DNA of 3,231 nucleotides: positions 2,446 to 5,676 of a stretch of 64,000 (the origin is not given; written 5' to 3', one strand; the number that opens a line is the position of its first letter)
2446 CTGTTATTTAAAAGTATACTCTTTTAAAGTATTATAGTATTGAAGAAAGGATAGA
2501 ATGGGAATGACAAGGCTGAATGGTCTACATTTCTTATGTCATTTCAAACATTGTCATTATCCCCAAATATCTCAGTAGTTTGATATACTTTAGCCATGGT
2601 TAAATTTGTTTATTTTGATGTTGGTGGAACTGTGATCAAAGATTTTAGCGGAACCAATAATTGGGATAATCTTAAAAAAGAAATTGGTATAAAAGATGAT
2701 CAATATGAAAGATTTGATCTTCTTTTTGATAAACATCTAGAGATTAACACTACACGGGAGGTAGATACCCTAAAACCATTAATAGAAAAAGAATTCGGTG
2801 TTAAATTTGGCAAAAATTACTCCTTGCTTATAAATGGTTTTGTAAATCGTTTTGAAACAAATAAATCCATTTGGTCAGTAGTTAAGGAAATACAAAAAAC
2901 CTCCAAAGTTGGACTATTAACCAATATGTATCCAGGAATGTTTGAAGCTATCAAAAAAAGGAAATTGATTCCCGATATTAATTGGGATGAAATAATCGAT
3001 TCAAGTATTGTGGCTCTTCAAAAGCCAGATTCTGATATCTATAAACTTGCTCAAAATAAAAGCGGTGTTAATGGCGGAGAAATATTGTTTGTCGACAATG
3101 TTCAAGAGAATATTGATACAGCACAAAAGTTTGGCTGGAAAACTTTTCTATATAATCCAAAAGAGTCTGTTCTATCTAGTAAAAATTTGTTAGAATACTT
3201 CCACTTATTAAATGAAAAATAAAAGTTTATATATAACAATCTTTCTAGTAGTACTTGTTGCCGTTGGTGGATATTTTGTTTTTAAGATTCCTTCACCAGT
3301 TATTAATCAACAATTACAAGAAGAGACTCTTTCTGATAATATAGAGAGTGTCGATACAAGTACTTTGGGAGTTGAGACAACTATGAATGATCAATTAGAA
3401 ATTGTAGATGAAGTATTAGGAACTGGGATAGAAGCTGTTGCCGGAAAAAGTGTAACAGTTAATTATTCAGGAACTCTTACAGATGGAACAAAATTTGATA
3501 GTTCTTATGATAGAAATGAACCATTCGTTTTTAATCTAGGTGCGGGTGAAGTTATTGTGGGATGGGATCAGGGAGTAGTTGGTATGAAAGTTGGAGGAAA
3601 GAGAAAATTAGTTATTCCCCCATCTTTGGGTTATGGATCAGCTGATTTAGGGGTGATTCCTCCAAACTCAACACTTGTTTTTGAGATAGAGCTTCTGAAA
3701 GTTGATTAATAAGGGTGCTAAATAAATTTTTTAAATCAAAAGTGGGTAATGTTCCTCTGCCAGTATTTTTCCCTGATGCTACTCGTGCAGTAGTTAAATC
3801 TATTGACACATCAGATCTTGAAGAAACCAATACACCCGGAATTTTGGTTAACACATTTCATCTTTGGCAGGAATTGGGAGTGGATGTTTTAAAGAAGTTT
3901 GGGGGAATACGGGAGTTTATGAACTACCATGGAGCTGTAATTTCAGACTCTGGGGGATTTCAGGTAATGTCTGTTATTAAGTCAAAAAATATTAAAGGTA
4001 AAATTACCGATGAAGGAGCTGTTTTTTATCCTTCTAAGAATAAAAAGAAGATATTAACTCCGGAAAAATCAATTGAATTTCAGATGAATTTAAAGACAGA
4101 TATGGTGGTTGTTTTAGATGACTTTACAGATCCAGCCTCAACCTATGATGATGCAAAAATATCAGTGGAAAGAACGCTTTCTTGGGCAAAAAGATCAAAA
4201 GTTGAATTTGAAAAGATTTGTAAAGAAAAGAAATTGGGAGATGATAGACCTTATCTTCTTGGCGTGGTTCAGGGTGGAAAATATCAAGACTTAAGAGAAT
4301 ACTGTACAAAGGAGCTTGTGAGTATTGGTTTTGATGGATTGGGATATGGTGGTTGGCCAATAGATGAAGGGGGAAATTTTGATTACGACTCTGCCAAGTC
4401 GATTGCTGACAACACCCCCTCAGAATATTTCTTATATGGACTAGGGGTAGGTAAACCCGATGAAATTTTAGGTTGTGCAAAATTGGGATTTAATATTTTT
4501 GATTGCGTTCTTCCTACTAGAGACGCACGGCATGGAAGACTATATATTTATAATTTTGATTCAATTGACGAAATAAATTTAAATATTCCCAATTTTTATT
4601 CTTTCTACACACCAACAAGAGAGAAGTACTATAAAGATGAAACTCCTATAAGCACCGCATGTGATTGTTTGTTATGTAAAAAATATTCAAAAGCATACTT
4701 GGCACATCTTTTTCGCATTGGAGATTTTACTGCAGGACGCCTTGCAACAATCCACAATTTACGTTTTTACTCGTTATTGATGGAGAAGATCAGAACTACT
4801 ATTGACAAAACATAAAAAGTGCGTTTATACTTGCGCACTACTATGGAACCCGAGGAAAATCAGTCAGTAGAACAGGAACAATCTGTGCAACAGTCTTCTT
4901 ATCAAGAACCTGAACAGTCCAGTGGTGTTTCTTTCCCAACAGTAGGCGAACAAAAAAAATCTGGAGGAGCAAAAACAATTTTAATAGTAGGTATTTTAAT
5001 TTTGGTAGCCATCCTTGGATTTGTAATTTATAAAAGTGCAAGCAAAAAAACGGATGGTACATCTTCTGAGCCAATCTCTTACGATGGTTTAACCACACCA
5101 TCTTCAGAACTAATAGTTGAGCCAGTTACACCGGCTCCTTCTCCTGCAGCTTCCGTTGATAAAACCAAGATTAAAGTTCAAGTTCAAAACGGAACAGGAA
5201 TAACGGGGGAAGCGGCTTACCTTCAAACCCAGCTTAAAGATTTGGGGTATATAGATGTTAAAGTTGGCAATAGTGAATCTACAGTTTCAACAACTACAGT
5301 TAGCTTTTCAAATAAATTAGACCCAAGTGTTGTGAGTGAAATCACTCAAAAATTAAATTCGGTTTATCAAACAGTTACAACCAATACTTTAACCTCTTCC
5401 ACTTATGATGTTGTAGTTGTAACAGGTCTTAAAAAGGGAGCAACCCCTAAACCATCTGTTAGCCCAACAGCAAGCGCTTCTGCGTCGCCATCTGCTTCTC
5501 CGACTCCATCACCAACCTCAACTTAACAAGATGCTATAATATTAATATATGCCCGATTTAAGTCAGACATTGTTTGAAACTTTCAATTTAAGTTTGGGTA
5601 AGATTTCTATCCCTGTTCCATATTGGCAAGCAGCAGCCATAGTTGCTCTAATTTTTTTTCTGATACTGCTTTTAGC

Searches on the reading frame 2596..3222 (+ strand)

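Call 11: search_protein_families(library=pfam, proteins=[window:2596-3222:+], max_evalue=0.001)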
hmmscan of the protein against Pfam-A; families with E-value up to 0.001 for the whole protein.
window:2596-3222:+ (208 aa): 2 families
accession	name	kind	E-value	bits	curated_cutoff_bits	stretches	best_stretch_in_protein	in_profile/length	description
PF00702.32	Hydrolase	-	5.2e-08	33.9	26.4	1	5-180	4-191/191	haloacid dehalogenase-like hydrolase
PF13419.12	HAD_2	-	0.0004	21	23.8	1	86-184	78-176/178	Haloacid dehalogenase-like hydrolase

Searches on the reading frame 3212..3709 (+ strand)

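Call 58: search_protein_families(library=pfam, proteins=[window:3212-3709:+], max_evalue=0.001)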
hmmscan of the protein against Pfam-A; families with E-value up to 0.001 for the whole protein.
window:3212-3709:+ (165 aa): 1 family
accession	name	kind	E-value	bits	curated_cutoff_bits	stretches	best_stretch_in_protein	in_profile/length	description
PF00254.34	FKBP_C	-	1.6e-36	125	21.1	1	75-162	5-94/94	FKBP-type peptidyl-prolyl cis-trans isomerase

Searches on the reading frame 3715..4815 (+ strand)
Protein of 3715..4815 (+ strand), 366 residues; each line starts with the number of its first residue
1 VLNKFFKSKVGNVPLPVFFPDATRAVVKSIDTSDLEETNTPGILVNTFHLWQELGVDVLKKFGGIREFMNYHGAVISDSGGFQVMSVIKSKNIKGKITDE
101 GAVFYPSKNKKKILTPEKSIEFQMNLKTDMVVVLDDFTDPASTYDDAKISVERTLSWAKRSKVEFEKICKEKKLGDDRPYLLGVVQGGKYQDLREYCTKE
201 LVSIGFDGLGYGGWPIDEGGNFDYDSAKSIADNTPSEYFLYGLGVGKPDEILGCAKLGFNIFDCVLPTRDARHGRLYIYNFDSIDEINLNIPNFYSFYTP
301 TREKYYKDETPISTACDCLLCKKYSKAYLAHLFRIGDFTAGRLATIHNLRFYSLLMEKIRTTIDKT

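Call 11: search_protein_families(library=pfam, proteins=[window:3715-4815:+], max_evalue=0.001)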
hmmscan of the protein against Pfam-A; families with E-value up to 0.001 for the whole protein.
window:3715-4815:+ (366 aa): 1 family
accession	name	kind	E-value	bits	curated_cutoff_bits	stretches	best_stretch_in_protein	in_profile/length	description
PF01702.25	TGT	-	4.5e-88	296.1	26.3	1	10-365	12-341/357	Queuine tRNA-ribosyltransferase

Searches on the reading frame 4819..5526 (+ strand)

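Call 58: search_protein_families(library=pfam, proteins=[window:4819-5526:+], max_evalue=0.001)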
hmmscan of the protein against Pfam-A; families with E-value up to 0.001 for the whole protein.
window:4819-5526:+ (235 aa): 1 family
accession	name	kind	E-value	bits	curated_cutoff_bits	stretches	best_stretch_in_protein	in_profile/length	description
PF13399.11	LytR_C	-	1.4e-08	36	22.2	1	118-203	2-83/86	LytR cell envelope-related transcriptional attenuator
